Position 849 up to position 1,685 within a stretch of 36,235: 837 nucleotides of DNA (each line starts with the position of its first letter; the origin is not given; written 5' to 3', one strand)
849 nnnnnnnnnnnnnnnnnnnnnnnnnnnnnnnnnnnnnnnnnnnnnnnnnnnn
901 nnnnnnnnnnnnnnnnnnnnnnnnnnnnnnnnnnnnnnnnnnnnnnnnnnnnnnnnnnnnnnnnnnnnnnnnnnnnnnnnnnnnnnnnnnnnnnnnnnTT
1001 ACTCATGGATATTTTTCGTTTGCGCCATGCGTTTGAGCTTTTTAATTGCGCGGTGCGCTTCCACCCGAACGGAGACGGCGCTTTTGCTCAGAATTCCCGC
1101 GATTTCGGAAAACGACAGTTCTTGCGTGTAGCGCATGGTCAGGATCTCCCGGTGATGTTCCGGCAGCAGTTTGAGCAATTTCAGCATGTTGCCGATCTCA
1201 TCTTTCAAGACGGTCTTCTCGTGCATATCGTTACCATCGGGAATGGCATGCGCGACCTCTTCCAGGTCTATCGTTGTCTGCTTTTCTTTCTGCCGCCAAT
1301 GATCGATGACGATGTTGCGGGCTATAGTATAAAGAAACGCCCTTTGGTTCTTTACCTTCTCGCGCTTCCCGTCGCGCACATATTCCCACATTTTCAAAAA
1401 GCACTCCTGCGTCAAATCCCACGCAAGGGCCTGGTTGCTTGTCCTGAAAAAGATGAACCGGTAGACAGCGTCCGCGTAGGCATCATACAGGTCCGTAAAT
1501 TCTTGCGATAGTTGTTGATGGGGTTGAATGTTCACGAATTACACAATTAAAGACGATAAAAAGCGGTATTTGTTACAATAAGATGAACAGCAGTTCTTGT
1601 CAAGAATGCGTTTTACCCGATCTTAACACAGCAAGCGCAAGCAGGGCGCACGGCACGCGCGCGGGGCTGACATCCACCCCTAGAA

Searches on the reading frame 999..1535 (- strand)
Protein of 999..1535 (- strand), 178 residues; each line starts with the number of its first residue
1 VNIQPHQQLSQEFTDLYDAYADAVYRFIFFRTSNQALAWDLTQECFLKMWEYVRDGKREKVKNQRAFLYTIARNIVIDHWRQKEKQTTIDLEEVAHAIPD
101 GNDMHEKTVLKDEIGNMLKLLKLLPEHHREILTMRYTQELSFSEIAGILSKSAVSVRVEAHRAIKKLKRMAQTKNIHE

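Call 72: find_encoding_contigs(protein=window:999-1535:-, flank=10000, max_places=1)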
Protein window:999-1535:- (178 aa): 24 contigs read that carry it; 1 place shown.
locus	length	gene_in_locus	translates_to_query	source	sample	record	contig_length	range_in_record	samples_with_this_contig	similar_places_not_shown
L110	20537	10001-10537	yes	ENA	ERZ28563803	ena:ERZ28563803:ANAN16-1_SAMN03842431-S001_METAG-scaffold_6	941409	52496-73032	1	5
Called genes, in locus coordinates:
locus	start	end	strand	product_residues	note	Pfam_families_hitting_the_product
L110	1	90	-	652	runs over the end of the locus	PF01411:tRNA-synt_2c, PF07973:tRNA_SAD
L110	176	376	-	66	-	-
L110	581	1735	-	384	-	PF03054:tRNA_Me_trans, PF20259:tRNA_Me_trans_M, PF20258:tRNA_Me_trans_C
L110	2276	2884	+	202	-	-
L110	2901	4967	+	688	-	PF00122:E1-E2_ATPase, PF00702:Hydrolase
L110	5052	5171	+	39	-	-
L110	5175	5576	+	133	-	PF02082:Rrf2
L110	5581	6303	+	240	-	PF02463:SMC_N, PF00005:ABC_tran, PF13304:AAA_21 (faint)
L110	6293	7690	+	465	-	PF19295:SufBD_N, PF01458:SUFBD_core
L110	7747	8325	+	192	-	PF01458:SUFBD_core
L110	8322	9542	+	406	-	PF00266:Aminotran_5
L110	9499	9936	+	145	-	PF01592:NifU_N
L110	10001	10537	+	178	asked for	PF04542:Sigma70_r2, PF08281:Sigma70_r4_2, PF04545:Sigma70_r4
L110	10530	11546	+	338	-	PF18915:DUF5667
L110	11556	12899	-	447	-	PF18915:DUF5667, PF07731:Cu-oxidase_2 (faint), PF13473:Cupredoxin_1, PF00127:Copper-bind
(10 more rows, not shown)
